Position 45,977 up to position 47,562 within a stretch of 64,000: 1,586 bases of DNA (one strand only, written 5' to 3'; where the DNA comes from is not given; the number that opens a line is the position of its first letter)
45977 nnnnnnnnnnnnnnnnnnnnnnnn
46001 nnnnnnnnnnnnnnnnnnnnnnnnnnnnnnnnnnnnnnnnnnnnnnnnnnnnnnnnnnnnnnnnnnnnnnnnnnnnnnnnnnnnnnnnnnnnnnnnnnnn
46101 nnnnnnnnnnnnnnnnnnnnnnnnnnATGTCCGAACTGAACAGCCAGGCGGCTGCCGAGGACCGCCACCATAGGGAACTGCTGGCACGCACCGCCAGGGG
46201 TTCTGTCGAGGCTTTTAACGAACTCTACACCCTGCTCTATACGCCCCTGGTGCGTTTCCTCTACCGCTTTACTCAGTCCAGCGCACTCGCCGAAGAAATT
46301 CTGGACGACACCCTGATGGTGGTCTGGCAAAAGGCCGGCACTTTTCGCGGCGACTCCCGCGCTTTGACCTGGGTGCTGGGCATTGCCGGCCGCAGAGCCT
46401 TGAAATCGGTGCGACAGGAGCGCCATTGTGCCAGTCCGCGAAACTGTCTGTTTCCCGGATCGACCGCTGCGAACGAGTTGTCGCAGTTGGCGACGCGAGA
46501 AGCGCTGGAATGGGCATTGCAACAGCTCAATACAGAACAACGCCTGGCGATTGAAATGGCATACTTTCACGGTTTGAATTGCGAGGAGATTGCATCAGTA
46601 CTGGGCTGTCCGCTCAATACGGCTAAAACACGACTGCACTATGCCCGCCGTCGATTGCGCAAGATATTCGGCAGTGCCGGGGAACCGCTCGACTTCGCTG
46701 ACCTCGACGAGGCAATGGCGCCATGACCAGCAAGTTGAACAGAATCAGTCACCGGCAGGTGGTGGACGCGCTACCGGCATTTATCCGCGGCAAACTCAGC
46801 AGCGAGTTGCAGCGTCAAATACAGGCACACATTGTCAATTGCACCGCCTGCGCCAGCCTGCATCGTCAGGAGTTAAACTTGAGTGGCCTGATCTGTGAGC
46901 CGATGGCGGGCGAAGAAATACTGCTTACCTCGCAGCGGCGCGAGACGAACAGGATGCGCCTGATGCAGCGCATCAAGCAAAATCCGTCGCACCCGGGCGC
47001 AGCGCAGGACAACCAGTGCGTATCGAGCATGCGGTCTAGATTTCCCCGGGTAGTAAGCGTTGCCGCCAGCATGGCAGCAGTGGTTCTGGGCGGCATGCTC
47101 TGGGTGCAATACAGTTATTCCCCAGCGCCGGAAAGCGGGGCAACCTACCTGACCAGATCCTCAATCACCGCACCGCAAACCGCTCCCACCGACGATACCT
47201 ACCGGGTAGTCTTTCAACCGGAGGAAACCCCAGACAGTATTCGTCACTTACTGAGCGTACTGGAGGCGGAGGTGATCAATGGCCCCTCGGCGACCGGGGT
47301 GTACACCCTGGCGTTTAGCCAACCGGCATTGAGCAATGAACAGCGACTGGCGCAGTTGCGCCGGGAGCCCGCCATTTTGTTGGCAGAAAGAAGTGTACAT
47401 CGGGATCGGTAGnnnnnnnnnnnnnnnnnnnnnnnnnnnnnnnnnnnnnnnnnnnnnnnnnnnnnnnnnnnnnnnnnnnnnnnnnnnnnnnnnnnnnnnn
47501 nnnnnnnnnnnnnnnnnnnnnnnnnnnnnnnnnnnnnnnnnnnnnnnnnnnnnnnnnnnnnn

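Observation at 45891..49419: Operon of an ECF sigma factor, an anti-sigma factor, an S8 subtilase and a Gcw_chp-like barrel, divergent from the CHRD/heme-barrel operon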

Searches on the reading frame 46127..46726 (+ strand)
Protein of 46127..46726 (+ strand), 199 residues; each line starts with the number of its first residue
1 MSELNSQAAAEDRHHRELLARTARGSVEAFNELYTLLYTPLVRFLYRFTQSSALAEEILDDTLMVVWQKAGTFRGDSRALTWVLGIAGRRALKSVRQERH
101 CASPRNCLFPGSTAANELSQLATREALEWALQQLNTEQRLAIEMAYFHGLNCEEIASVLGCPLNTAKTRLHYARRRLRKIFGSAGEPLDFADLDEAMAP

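Call 3: search_protein_families(library=pfam, proteins=[window:46127-46726:+], max_evalue=0.1)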
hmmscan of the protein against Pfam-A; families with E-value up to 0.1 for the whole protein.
window:46127-46726:+ (199 aa): 4 families
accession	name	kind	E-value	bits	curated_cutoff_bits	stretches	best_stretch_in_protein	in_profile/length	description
PF08281.18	Sigma70_r4_2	-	2.2e-13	50.1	25.7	1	125-177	2-54/54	Sigma-70, region 4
PF04545.22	Sigma70_r4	-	3.5e-12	46.1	24.1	1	130-179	1-50/50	Sigma-70, region 4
PF07638.17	Sigma70_ECF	-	1.6e-10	41.6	21.1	1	120-178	123-180/185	ECF sigma factor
PF04542.20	Sigma70_r2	-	5.9e-10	39.2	24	1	33-99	1-69/71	Sigma-70 region 2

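Call 4: search_protein_families(library=ncbifam, proteins=[window:46127-46726:+], max_evalue=0.1)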
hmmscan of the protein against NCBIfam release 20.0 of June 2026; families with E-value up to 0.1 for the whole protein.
window:46127-46726:+ (199 aa): 90 families (the best 25 are shown)
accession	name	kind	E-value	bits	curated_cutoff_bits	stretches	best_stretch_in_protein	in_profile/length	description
NF009168.0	PRK12515.1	subfamily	4e-30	104.7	236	1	11-185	5-183/189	RNA polymerase sigma factor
NF009166.1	PRK12513.1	equivalog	4.7e-29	101.5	206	1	11-181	5-186/193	RNA polymerase sigma factor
NF007228.0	PRK09646.1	subfamily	1.4e-28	99.9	226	1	6-183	8-192/194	ECF RNA polymerase sigma factor SigK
NF007216.0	PRK09638.1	equivalog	1.7e-23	83.3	194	1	14-182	4-175/180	RNA polymerase sigma factor SigY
TIGR02983.1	SigE-fam_strep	subfamily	7.4e-23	81.2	141.55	1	26-179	4-156/162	SigE family RNA polymerase sigma factor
NF007225.0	PRK09643.1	equivalog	1.5e-20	73.8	190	1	5-182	4-183/204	RNA polymerase sigma factor SigM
NF009171.0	PRK12518.1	equivalog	2.1e-20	73.3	208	1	12-185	11-188/191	RNA polymerase sigma factor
NF004113.0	PRK05602.1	equivalog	4.9e-20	72.1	208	1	7-181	24-201/211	RNA polymerase sigma factor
TIGR02985.1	Sig70_bacteroi1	subfamily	9.1e-20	71.5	126.4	1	28-179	1-160/162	RNA polymerase sigma-70 factor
NF007227.0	PRK09645.1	subfamily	9.9e-20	71.2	202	1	27-182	12-171/177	sigma-70 family RNA polymerase sigma factor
TIGR02937.1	sigma70-ECF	superfamily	4.8e-19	68.6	42.9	1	28-179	1-163/165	sigma-70 family RNA polymerase sigma factor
TIGR02950.1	SigM_subfam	subfamily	1.5e-18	67.1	147.95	1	31-180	3-157/159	RNA polymerase sigma factor, SigM family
NF008888.0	PRK11922.1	equivalog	3e-18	66.3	204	1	6-180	8-195/231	RNA polymerase sigma factor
NF009189.0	PRK12537.1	equivalog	2.3e-17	63.1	261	1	16-179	11-179/182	RNA polymerase sigma factor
NF010500.0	PRK13919.1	subfamily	2.2e-16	60.6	226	1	15-179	10-181/186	putative RNA polymerase sigma E protein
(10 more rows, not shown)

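Call 79: search_solved_structures(query=window:46127-46723:+, max_evalue=0.00001)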
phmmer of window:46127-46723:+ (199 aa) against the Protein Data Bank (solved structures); distinct sequences matched with E-value up to 0.00001: 17.
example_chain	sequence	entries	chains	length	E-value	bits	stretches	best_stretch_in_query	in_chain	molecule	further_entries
2q1z_A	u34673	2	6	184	1.4e-14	57.5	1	27-179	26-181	RpoE, ECF SigE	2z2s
8z6g_B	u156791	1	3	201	3.4e-14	56.2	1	15-180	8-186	RNA polymerase sigma factor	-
6in7_B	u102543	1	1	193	3.6e-14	56.1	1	15-179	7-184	RNA polymerase sigma-H factor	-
6dv9_F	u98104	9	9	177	3.7e-14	56.1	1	30-181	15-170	ECF RNA polymerase sigma factor SigL | RNA polymerase sigma factor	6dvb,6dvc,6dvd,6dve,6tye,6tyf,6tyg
4nqw_A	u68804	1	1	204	1.8e-12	50.6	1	18-179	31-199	ECF RNA polymerase sigma factor SigK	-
5uxx_A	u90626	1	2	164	6.9e-12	48.7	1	30-180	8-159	RNA polymerase sigma factor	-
6jbq_F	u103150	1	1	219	1e-10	44.9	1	8-177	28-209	ECF RNA polymerase sigma-E factor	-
1or7_A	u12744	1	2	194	1.6e-10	44.3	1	15-177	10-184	RNA polymerase sigma-E factor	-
5zx2_F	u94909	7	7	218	1.4e-09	41.2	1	17-192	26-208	ECF RNA polymerase sigma factor SigH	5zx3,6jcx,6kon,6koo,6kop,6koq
6jcy_F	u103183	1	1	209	1.9e-09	40.8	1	17-192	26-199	ECF RNA polymerase sigma factor SigH,ECF RNA polymerase sigma factor SigE,ECF RNA polymera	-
3hug_A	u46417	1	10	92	6.9e-08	35.7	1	110-181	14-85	RNA polymerase sigma factor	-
5fgm_A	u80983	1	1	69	8.4e-07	32.1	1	127-180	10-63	ECF RNA polymerase sigma factor SigR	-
5wuq_A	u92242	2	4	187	1e-06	31.9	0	20-179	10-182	ECF RNA polymerase sigma factor SigW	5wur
6dxo_A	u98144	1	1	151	1.4e-06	31.4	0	17-88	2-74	RNA polymerase ECF-subfamily sigma factor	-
9m9e_F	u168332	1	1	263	7.5e-06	29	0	29-182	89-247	ECF RNA polymerase sigma factor SigE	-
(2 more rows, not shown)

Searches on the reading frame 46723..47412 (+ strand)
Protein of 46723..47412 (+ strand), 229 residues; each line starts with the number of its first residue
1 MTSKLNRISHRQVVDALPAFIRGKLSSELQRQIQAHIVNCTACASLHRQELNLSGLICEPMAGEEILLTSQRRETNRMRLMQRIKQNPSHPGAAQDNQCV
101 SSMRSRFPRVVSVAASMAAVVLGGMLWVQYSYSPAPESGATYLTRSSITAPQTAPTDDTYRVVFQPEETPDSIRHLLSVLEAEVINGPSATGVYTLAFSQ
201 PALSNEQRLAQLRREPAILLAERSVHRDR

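Call 3: search_protein_families(library=pfam, proteins=[window:46723-47412:+], max_evalue=0.1)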
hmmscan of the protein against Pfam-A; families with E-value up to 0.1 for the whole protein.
window:46723-47412:+ (229 aa): 2 families
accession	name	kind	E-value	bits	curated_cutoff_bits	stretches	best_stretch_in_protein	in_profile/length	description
PF13490.11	zf-HC2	-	2.1e-07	31.3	22.2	1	11-44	2-35/35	Putative zinc-finger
PF22882.2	GT-D-like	-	0.078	12.7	27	0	37-123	102-189/210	GT-D fold-like domain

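Call 4: search_protein_families(library=ncbifam, proteins=[window:46723-47412:+], max_evalue=0.1)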
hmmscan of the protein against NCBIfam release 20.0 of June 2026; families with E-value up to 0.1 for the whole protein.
window:46723-47412:+ (229 aa): 3 families
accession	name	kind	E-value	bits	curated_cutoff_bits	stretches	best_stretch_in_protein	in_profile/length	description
NF052375.1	antisigma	equivalog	1.7e-07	31.5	100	1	17-166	2-146/217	anti-sigma factor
TIGR03988.1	antisig_RsrA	equivalog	0.0048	17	62.5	1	12-59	4-51/77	mycothiol system anti-sigma-R factor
NF038083.1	CU044_5270_fam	subfamily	0.0091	15.8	100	1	71-159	3-98/284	CU044_5270 family protein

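Call 9: find_homologous_proteins(query=window:46723-47412:+, max_evalue=0.001)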
Query window:46723-47412:+ (229 aa): 3 proteins with E <= 0.001 among 874 candidates.
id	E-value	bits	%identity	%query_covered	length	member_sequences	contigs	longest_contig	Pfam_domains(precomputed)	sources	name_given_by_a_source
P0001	1.3e-143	494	100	100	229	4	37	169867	PF13490.12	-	-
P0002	1.8e-73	265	59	100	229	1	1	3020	PF13490.12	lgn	-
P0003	8.1e-54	201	62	71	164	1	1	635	-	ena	-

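Call 27: find_homologous_proteins(query=A1, max_evalue=0.001)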
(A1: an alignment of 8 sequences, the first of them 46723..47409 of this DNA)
Query A1 (8 sequences) (229 aa, profile of the alignment): 22 proteins with E <= 0.001 among 8000 candidates.
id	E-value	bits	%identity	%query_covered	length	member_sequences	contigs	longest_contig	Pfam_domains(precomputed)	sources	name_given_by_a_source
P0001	8.5e-77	276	100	100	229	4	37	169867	PF13490.12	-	-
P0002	2.6e-75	271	59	100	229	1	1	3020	PF13490.12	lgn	-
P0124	2.2e-69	252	40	19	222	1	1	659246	PF13490.12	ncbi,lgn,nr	ncbi:MAG: zf-HC2 domain-containing protein [Candidatus Thiodiazotropha sp. (ex Monitilora ramsayi)]|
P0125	1.0e-68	249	32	15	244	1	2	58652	-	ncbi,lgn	ncbi:MAG: hypothetical protein AB8C46_21165 [Burkholderiaceae bacterium]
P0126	1.8e-59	219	-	-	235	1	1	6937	-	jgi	-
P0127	6.3e-56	208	27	70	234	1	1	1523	-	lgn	-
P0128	1.9e-53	199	26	56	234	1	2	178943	-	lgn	-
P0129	1.5e-52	197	-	-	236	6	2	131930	-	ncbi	-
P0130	1.2e-48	184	42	21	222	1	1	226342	PF13490.12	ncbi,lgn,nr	ncbi:MAG: zf-HC2 domain-containing protein [Candidatus Thiodiazotropha sp. (ex Monitilora ramsayi)]|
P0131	1.6e-48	183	24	95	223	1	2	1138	PF13490.12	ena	-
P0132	4.8e-44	169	29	55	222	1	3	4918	PF13490.12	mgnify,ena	mgnify:CR=1 FL=1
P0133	6.9e-43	165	28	55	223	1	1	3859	PF13490.12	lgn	-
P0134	1.1e-42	164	40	19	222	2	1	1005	PF13490.12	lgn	-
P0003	2.7e-34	137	62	71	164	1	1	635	-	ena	-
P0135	8.4e-27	112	26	75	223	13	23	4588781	PF13490.12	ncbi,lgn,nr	ncbi:MAG: zf-HC2 domain-containing protein [Candidatus Thiodiazotropha sp.]|nr:zf-HC2 domain-contain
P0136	2.4e-25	108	26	90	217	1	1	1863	PF13490.12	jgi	jgi:anti-sigma factor RsiW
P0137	2.7e-18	84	25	90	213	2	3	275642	PF13490.12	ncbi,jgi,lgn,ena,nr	ncbi:MAG: zf-HC2 domain-containing protein [Gammaproteobacteria bacterium]|jgi:anti-sigma factor Rsi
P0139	2.1e-15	75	32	51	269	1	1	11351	-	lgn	-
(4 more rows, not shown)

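Call 77: find_encoding_contigs(protein=P0001, flank=3000, max_places=3)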
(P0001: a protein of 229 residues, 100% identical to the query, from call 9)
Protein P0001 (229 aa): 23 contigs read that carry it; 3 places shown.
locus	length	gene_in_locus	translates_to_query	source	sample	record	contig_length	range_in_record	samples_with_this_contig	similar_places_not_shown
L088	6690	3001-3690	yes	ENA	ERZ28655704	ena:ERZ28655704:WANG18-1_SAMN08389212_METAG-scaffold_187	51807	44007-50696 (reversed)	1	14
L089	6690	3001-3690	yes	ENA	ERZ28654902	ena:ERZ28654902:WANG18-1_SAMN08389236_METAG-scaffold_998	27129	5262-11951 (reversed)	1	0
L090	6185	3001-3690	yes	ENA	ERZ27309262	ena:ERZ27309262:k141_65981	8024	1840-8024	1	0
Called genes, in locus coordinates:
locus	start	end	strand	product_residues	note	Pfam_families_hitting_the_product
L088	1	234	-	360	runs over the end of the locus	-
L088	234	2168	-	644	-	-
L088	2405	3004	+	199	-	PF04542:Sigma70_r2, PF07638:Sigma70_ECF, PF08281:Sigma70_r4_2, PF04545:Sigma70_r4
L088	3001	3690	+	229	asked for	PF13490:zf-HC2 (weak)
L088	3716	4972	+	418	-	PF00082:Peptidase_S8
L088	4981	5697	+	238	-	PF09694:Gcw_chp (weak)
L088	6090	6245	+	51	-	-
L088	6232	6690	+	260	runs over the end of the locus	-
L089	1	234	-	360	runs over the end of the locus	-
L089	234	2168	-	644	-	-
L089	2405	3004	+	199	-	PF04542:Sigma70_r2, PF07638:Sigma70_ECF, PF08281:Sigma70_r4_2, PF04545:Sigma70_r4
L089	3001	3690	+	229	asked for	PF13490:zf-HC2 (weak)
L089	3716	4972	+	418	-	PF00082:Peptidase_S8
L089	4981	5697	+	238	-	PF09694:Gcw_chp (weak)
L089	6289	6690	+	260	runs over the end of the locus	-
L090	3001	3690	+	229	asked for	PF13490:zf-HC2 (weak)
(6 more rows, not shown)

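Call 80: search_solved_structures(query=window:46723-47409:+, max_evalue=1)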
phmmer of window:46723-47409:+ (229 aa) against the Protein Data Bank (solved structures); distinct sequences matched with E-value up to 1: 0.

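Call 87: search_protein_families(library=pfam, max_evalue=0.01, proteins=[P0139])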
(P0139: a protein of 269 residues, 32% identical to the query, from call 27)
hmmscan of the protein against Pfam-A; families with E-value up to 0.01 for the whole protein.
P0139 (269 aa): 0 families

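Call 91: search_protein_families(library=pfam, alignment_id=A5, max_evalue=0.01)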
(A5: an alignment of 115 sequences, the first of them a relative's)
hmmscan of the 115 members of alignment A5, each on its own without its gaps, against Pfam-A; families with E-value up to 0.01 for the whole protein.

A. member 1, P0001 (229 aa): 1 family
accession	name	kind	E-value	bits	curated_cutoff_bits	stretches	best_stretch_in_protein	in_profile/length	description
PF13490.11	zf-HC2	-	2.1e-07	31.3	22.2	1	11-44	2-35/35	Putative zinc-finger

B. families by the number of members that match (of 115 scanned): 7 families
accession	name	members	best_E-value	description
PF13490.11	zf-HC2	106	1.4e-12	Putative zinc-finger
PF22148.1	Fervidolysin_NPro-like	53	8.8e-12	Fervidolysin N-terminal prodomain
PF04542.20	Sigma70_r2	1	2.1e-13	Sigma-70 region 2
PF09709.15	Cas_Csd1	1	0.001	CRISPR-associated protein (Cas_Csd1)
PF25583.1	WCX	1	0.0012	WCX domain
PF14155.11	DUF4307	1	0.0013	Domain of unknown function (DUF4307)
PF04024.17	PspC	1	0.0027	PspC domain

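Call 94: find_encoding_contigs(protein=P0137, flank=4000, max_places=1)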
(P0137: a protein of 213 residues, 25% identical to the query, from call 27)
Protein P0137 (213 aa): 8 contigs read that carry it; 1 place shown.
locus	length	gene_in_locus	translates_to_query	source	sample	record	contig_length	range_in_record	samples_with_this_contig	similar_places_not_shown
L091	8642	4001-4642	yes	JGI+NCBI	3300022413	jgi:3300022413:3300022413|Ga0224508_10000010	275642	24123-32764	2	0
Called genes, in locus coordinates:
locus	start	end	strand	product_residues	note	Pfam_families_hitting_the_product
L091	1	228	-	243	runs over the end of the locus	PF00027:cNMP_binding, PF13545:HTH_Crp_2, PF00325:Crp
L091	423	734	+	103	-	-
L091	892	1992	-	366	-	-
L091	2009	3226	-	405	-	-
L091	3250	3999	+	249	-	PF04542:Sigma70_r2, PF08281:Sigma70_r4_2, PF04545:Sigma70_r4 (weak)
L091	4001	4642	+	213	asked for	PF13490:zf-HC2 (faint)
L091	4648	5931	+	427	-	PF00082:Peptidase_S8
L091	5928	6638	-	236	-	PF09694:Gcw_chp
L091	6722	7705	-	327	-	PF01694:Rhomboid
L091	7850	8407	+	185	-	PF00578:AhpC-TSA, PF08534:Redoxin, PF13098:Thioredoxin_2, PF00085:Thioredoxin, PF13905:Thioredoxin_8 (weak)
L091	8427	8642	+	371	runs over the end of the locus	PF01244:Peptidase_M19, PF04909:Amidohydro_2 (weak)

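Call 96: find_encoding_contigs(protein=P0139, flank=4000, max_places=1)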
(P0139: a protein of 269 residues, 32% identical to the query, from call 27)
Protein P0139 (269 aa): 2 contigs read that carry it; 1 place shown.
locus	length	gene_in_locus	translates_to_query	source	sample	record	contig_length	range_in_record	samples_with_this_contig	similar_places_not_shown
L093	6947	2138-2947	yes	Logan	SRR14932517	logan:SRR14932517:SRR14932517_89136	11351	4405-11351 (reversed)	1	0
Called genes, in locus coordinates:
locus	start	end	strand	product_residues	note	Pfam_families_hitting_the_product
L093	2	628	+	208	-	?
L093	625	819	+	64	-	-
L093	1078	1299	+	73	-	-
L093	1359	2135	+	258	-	PF04542:Sigma70_r2 (weak), PF08281:Sigma70_r4_2, PF04545:Sigma70_r4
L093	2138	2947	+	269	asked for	-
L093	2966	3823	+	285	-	PF00656:Peptidase_C14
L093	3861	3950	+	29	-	-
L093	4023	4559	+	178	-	-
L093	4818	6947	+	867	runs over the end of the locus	PF12770:CHAT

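Call 97: find_encoding_contigs(protein=P0136, flank=4000, max_places=1)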
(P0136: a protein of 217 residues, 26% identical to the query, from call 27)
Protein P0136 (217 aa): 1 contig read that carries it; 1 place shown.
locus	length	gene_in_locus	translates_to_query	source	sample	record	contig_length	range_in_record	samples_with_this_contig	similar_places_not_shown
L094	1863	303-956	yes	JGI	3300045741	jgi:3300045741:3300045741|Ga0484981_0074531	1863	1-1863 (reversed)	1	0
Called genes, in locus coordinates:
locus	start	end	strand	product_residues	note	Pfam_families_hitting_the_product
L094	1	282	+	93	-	?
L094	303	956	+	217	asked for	PF13490:zf-HC2 (weak)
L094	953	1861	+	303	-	?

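Call 99: search_protein_families(library=pfam, max_evalue=0.01, proteins=[L094:953-1861:+, L093:2966-3823:+, L091:2009-3226:-, L091:892-1992:-])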
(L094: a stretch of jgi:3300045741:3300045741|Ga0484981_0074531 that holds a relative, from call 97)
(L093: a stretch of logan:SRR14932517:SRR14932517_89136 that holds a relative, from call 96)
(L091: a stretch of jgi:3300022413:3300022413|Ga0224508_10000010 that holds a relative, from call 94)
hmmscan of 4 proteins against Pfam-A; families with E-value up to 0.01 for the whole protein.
L094:953-1861:+ (303 aa): 1 family
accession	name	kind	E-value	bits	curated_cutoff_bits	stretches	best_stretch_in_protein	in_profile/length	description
PF00656.27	Peptidase_C14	-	1.1e-27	97.7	21.4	1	40-290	2-222/233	Caspase domain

L093:2966-3823:+ (285 aa): 1 family
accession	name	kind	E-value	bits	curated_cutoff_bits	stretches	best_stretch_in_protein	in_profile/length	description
PF00656.27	Peptidase_C14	-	3.8e-34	118.8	21.4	1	32-269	2-230/233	Caspase domain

L091:2009-3226:- (405 aa): 1 family
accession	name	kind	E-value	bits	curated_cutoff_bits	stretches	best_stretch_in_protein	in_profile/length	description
PF13205.12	Big_5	-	0.00017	22.7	23.6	1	158-269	3-98/105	Bacterial Ig-like domain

L091:892-1992:- (366 aa): 1 family
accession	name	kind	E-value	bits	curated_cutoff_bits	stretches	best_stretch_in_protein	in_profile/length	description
PF07396.17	Porin_O_P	-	0.00015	21.6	20.9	1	142-324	69-231/370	Phosphate-selective porin O and P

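Call 104: find_encoding_contigs(protein=P0002, flank=3000, max_places=1)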
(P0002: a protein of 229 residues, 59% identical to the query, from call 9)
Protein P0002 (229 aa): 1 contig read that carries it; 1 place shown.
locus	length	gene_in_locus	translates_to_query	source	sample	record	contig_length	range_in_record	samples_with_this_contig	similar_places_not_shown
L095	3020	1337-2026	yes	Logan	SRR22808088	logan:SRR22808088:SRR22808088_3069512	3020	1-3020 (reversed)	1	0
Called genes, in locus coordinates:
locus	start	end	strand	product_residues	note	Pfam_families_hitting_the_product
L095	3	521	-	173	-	?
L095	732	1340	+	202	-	PF07638:Sigma70_ECF, PF04542:Sigma70_r2, PF08281:Sigma70_r4_2, PF04545:Sigma70_r4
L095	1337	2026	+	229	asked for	PF13490:zf-HC2 (weak)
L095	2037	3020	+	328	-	?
